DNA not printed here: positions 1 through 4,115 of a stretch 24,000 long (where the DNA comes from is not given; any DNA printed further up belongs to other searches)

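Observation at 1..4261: OmpA-like peptidoglycan anchor translationally coupled to a 1277-aa single-TM giant coiled-coil protein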

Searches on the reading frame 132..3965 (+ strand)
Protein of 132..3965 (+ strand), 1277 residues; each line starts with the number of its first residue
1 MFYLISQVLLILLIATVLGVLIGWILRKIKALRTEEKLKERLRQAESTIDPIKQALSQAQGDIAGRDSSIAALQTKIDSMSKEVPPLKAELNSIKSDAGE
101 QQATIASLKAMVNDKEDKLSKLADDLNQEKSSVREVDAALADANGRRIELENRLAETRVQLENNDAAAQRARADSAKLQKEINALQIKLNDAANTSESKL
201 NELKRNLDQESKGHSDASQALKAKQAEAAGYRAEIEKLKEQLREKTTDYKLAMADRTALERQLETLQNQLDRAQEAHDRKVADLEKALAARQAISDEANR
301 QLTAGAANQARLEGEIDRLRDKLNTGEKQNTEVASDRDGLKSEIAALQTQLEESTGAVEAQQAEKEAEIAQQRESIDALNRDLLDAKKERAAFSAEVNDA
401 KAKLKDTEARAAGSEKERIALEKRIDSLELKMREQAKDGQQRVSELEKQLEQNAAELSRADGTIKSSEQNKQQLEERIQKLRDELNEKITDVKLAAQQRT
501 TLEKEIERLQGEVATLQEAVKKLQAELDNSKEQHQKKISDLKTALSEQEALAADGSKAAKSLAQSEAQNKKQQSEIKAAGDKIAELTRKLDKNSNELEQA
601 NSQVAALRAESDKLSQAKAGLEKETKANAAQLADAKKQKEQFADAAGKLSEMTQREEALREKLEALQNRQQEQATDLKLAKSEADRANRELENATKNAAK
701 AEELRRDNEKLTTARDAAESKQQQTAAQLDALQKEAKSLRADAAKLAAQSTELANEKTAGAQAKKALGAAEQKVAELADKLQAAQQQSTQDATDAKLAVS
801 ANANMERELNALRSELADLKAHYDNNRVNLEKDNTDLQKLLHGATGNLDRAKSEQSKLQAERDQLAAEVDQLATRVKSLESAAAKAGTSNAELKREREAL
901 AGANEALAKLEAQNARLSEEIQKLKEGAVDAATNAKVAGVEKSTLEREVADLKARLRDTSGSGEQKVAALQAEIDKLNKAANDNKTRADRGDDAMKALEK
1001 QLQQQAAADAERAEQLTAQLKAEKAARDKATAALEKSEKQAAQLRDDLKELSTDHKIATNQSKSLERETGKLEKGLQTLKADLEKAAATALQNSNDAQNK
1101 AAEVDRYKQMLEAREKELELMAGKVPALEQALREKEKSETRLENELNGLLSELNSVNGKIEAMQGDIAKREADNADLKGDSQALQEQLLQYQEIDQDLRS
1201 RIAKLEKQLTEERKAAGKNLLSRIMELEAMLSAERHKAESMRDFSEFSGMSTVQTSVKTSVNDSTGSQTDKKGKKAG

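Call 6: search_protein_families(library=pfam, proteins=[window:132-3965:+], max_evalue=0.01)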
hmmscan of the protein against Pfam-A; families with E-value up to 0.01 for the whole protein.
window:132-3965:+ (1277 aa): 9 families
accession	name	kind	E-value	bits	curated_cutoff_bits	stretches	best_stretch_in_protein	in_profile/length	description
PF01576.24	Myosin_tail_1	-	5e-05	21.8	38.1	1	85-355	211-481/1081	Myosin tail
PF08614.16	ATG16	-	0.00011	22.9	33.7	0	359-437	66-144/200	Autophagy protein 16 (ATG16)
PF06818.20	Fez1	-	0.00024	22.1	34.4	0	396-540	11-158/199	Fez1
PF10473.14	CENP-F_leu_zip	-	0.00029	21.4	34.5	1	70-191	19-137/140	Leucine-rich repeats of kinetochore protein Cenp-F/LEK1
PF00038.26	Filament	-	0.00066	19.8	40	0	146-405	21-255/313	Intermediate filament protein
PF25450.1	Rab11-FIP3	-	0.00097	19.9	31.9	0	32-130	28-123/125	Rab11-FIP3-like domain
PF12329.13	TMF_DNA_bd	-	0.0015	18.9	35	1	58-129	2-73/74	TATA element modulatory factor 1 DNA binding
PF04728.18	LPP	-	0.0028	18.4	29.1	1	648-696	1-49/53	Lipoprotein leucine-zipper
PF09789.14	CC149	-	0.006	16.4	30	1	854-968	17-135/316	Coiled-coil domain-containing protein 149-A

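Call 7: search_protein_families(library=ncbifam, proteins=[window:132-3965:+], max_evalue=0.01)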
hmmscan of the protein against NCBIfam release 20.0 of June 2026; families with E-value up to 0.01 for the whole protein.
window:132-3965:+ (1277 aa): 17 families
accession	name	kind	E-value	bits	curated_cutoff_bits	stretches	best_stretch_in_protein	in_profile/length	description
TIGR02168.1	SMC_prok_B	equivalog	3.8e-35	121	567.35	5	391-695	675-980/1181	chromosome segregation protein SMC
TIGR02169.1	SMC_prok_A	equivalog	1.2e-31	109.4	729.4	5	27-301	231-510/1165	chromosome segregation protein SMC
NF045487.1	ASRP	equivalog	8.5e-31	107.2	300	5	35-379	123-465/593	archaea-specific SMC-related protein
TIGR04523.1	Mplasa_alph_rch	subfamily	2.9e-25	88.3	270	6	105-529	213-642/745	helix-rich protein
NF002572.0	PRK02224.1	equivalog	1e-13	50.5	1087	3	387-919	198-722/888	DNA double-strand break repair ATPase Rad50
TIGR04211.1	SH3_and_anchor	equivalog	1.9e-13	50.5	65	2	23-133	51-158/198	TIGR04211 family SH3 domain-containing protein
NF003034.1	PRK03918.1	equivalog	3.9e-10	38.4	700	2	467-746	163-431/878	DNA double-strand break repair ATPase Rad50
NF041034.1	Rad50_Sulf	equivalog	1.5e-08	33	1000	1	121-664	167-714/872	DNA double-strand break repair ATPase Rad50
NF038350.1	taxis_HmpF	equivalog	7.9e-07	27.8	200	1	1060-1153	459-552/553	pilus motility taxis protein HmpF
NF041035.1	Rad50_Halo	equivalog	9e-07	27.6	1000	0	262-496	203-439/883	DNA double-strand break repair ATPase Rad50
NF040788.1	S-lay_SlaB_Mtsph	equivalog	1.6e-05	24.1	700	0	57-141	311-395/416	S-layer protein SlaB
NF005894.0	PRK07857.1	equivalog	0.00019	21.2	73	1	354-401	15-62/106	chorismate mutase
NF052320.1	Cbp1_fam_LP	subfamily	0.00068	19.2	90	1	33-142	81-190/286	Cbp1 family collagen-binding glycoprotein adhesin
NF041751.2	sbcc_Staph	equivalog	0.0011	17.1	920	0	765-1046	236-510/1007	exonuclease subunit SbcC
TIGR04320.1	Surf_Exclu_PgrA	domain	0.0026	17.1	70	1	36-140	259-359/360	SEC10/PgrA surface exclusion domain-containing protein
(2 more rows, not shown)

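Call 8: find_encoding_contigs(protein=window:132-3965:+, flank=10000, max_places=6)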
Protein window:132-3965:+ (1277 aa): 6 contigs read that carry it; 3 places shown.
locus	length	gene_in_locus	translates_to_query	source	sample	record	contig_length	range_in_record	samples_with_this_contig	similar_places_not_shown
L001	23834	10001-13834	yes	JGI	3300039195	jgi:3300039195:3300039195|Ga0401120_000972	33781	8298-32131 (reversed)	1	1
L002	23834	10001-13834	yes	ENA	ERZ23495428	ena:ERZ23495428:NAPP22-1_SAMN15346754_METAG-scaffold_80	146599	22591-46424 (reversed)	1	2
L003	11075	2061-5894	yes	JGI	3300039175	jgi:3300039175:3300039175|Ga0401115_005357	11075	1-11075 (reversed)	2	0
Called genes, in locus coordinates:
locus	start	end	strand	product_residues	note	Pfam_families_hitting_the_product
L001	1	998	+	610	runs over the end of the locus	PF00920:ILVD_EDD_N, PF24877:ILV_EDD_C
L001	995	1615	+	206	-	PF01081:Aldolase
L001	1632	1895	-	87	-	-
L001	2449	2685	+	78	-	-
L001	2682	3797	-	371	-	PF07143:AttH, PF17186:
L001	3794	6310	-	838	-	PF12704:MacB_PCD, PF02687:FtsX, PF12704:MacB_PCD (weak), PF02687:FtsX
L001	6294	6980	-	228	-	PF00005:ABC_tran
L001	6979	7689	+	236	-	PF01205:Impact_N, PF09186:DUF1949 (weak)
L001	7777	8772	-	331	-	PF08240:ADH_N, PF16912:Glu_dehyd_C, PF00899:ThiF (faint), PF00107:ADH_zinc_N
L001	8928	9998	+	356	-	PF04972:BON (weak), PF00691:OmpA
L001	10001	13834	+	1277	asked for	-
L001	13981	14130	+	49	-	-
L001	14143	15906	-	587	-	PF00871:Acetate_kinase, PF06130:PTAC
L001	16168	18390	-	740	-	PF09826:Beta_propel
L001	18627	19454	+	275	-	PF20112:DUF6502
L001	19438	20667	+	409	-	-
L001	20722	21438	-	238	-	PF06764:DUF1223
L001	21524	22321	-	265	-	PF01048:PNP_UDP_1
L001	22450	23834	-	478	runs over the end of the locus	PF02013:CBM_10, PF03629:SASA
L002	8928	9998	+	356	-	PF04972:BON (weak), PF00691:OmpA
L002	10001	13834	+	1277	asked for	-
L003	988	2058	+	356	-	PF04972:BON (weak), PF00691:OmpA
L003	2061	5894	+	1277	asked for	-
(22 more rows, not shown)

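Call 11: find_homologous_proteins(query=window:132-3965:+, max_evalue=1e-10)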
Query window:132-3965:+ (1277 aa): 4 proteins with E <= 1e-10 among 8000 candidates.
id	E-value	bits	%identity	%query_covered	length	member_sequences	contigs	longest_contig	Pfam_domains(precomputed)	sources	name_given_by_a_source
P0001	1.8e-180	621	37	85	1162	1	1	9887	PF19220.7,PF24161.2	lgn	-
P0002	1.5e-143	499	37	64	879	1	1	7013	PF00038.27,PF24161.2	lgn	-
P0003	1.2e-97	347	38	49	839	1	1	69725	PF19220.7,PF24161.2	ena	-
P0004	1.0e-12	66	40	6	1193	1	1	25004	PF12795.13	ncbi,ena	-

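Call 12: find_encoding_contigs(protein=P0001, flank=8000, max_places=3)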
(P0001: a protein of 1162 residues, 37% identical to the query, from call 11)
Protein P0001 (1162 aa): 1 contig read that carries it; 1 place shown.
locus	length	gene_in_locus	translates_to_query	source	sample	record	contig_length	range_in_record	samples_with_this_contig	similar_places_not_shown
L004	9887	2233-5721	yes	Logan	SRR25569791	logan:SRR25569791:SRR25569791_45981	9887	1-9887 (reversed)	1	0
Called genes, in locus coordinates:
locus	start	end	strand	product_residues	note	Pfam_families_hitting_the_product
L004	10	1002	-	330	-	PF08240:ADH_N, PF16912:Glu_dehyd_C, PF00107:ADH_zinc_N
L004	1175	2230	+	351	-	PF04972:BON, PF00691:OmpA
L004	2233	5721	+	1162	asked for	PF19220:Rod_CreS (faint), PF24161:CCDC39 (faint)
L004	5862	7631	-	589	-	PF00871:Acetate_kinase, PF06130:PTAC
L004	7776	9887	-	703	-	?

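Call 13: find_encoding_contigs(protein=P0003, flank=8000, max_places=3)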
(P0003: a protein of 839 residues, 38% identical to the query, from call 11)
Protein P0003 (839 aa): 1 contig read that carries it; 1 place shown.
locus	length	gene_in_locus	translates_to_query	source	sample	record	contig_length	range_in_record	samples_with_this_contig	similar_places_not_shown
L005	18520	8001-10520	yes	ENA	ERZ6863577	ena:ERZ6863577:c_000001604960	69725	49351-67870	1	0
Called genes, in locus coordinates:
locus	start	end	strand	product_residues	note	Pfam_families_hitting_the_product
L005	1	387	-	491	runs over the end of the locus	PF00479:G6PD_N, PF02781:G6PD_C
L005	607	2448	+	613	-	PF00920:ILVD_EDD_N, PF24877:ILV_EDD_C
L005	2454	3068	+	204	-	PF01081:Aldolase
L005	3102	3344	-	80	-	-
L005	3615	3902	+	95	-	-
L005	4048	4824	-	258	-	PF01435:Peptidase_M48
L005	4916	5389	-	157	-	PF01906:YbjQ_1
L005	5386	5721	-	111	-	PF01906:YbjQ_1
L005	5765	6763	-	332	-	PF08240:ADH_N, PF16912:Glu_dehyd_C, PF00107:ADH_zinc_N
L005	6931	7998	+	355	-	PF04972:BON (weak), PF00691:OmpA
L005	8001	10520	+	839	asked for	PF19220:Rod_CreS (weak), PF24161:CCDC39 (faint)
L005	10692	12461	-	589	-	PF00871:Acetate_kinase, PF06130:PTAC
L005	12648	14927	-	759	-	PF09826:Beta_propel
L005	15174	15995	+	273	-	PF20112:DUF6502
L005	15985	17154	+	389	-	-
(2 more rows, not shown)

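Call 14: find_encoding_contigs(protein=P0004, flank=8000, max_places=3)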
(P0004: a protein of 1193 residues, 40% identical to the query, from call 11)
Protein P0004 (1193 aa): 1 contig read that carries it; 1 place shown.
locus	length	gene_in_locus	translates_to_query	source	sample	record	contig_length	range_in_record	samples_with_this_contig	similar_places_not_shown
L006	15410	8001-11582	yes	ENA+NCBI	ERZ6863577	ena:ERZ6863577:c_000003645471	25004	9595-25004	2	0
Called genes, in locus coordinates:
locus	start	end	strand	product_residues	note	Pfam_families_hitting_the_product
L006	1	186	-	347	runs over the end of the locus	PF01408:GFO_IDH_MocA, PF22725:GFO_IDH_MocA_C3, PF02894:GFO_IDH_MocA_C (weak)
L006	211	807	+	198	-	PF00702:Hydrolase, PF12710:HAD (faint), PF13419:HAD_2, PF13242:Hydrolase_like (weak)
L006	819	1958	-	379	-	-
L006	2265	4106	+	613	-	PF00664:ABC_membrane, PF00005:ABC_tran, PF02463:SMC_N (weak)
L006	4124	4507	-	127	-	PF00293:NUDIX, PF14815:NUDIX_4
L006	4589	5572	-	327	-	PF04333:MlaA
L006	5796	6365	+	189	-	PF12802:MarR_2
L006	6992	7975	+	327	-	PF00691:OmpA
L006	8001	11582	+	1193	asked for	PF12795:MscS_porin (faint)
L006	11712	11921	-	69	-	-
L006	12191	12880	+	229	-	-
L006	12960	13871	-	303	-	-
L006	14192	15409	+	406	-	?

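Call 19: find_related_loci(query=A1, collection=genome_contigs, flank=6000)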
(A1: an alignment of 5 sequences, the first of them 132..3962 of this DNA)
Query A1 (1277 aa) in genome_contigs; peptide patterns used: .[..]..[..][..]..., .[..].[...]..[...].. (x = any residue, [..] = any of these).
152 stretches matched a pattern; 30 encode a relative of the query (tblastn E <= 1e-3); 28 distinct loci.
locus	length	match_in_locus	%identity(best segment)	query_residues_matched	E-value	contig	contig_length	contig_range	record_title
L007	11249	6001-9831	81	1-1277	0e+0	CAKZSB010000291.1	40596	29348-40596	MAG: uncultured Granulosicoccaceae bacterium isolate L1_Bin_METABAT__155_1 genome assembly, contig: c_000000473243, whol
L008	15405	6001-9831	90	1-1277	0e+0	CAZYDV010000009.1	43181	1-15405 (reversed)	MAG TPA_asm: uncultured Granulosicoccaceae bacterium isolate binchicken_co385_7 genome assembly, contig: NODE_451_length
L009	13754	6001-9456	36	1-1276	6e-145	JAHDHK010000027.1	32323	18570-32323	MAG: Chromatiales bacterium isolate MAG-68 RZ_3839, whole genome shotgun sequence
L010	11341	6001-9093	40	1-1264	6e-130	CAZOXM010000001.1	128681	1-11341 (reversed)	MAG TPA_asm: uncultured Granulosicoccaceae bacterium isolate SRP268394_co1_155 genome assembly, contig: NODE_112_length_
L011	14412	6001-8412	38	1-1241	5e-97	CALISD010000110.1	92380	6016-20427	MAG: uncultured Granulosicoccaceae bacterium isolate R3_Bin_Bin_87_1 genome assembly, contig: c_000001248012, whole geno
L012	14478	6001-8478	39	1-1262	2e-91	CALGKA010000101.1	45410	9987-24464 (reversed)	MAG: uncultured Granulosicoccaceae bacterium isolate H3_Bin_METABAT__122_1 genome assembly, contig: c_000001748597, whol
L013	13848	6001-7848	40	1-1253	3e-91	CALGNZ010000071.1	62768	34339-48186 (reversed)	MAG: uncultured Granulosicoccaceae bacterium isolate L4_Bin_METABAT__61_1_1 genome assembly, contig: c_000000592718, who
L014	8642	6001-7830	40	1-1251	6e-90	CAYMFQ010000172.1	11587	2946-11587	MAG TPA_asm: uncultured Granulosicoccaceae bacterium isolate SRP268394_co1_152 genome assembly, contig: NODE_8830_length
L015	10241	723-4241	31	1-1265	5e-88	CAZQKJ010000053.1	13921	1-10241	MAG TPA_asm: uncultured Granulosicoccaceae bacterium isolate SRP114822_co1_1 genome assembly, contig: NODE_1164_length_1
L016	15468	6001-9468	42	1-1266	7e-131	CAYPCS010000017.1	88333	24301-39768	MAG TPA_asm: uncultured Granulosicoccaceae bacterium isolate binchicken_co385_39 genome assembly, contig: NODE_78_length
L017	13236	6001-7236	33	1-1262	5e-20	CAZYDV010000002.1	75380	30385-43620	MAG TPA_asm: uncultured Granulosicoccaceae bacterium isolate binchicken_co385_7 genome assembly, contig: NODE_121_length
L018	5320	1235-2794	30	22-1272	1e-16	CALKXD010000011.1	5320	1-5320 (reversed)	MAG: uncultured Granulosicoccaceae bacterium isolate B4_Bin_MAXBIN__032_sub_1 genome assembly, contig: c_000000956370, w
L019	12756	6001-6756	34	1015-1277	4e-16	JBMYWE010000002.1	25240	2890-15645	MAG: Granulosicoccaceae bacterium isolate ME_XS_2210_bin_61 ME_XS_2210_bin_61_1, whole genome shotgun sequence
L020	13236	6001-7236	32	1-1262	3e-20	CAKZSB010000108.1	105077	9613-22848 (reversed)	MAG: uncultured Granulosicoccaceae bacterium isolate L1_Bin_METABAT__155_1 genome assembly, contig: c_000000442227, whol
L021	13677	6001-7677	29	1-1272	5e-14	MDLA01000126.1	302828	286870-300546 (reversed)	Chromatiales bacterium (ex Bugula neritina AB1) isolate AB1-2 AB833_contig000126, whole genome shotgun sequence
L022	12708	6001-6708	38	404-1277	8e-14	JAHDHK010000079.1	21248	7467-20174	MAG: Chromatiales bacterium isolate MAG-68 RZ_7053, whole genome shotgun sequence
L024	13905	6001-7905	42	1-1277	3e-76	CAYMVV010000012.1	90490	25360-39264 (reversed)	MAG TPA_asm: uncultured Granulosicoccaceae bacterium isolate SRP114822_co2_13 genome assembly, contig: NODE_163_length_9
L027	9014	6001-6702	30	406-1277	5e-12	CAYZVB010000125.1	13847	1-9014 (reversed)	MAG TPA_asm: uncultured Granulosicoccaceae bacterium isolate SRP268394_co1_144 genome assembly, contig: NODE_7191_length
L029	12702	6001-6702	38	406-1277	7e-12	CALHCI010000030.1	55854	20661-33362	MAG: uncultured Granulosicoccaceae bacterium isolate L1_Bin_Bin_159_1 genome assembly, contig: c_000000236753, whole gen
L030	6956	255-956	31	406-1277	1e-11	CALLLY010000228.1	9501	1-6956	MAG: uncultured Granulosicoccaceae bacterium isolate L4_Bin_Bin_123_sub_1 genome assembly, contig: c_000001939598, whole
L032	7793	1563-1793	47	1-77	1e-11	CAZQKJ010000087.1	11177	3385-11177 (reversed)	MAG TPA_asm: uncultured Granulosicoccaceae bacterium isolate SRP114822_co1_1 genome assembly, contig: NODE_1683_length_1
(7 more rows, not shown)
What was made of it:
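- At least 6 MAGs carry both loci (call 19).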
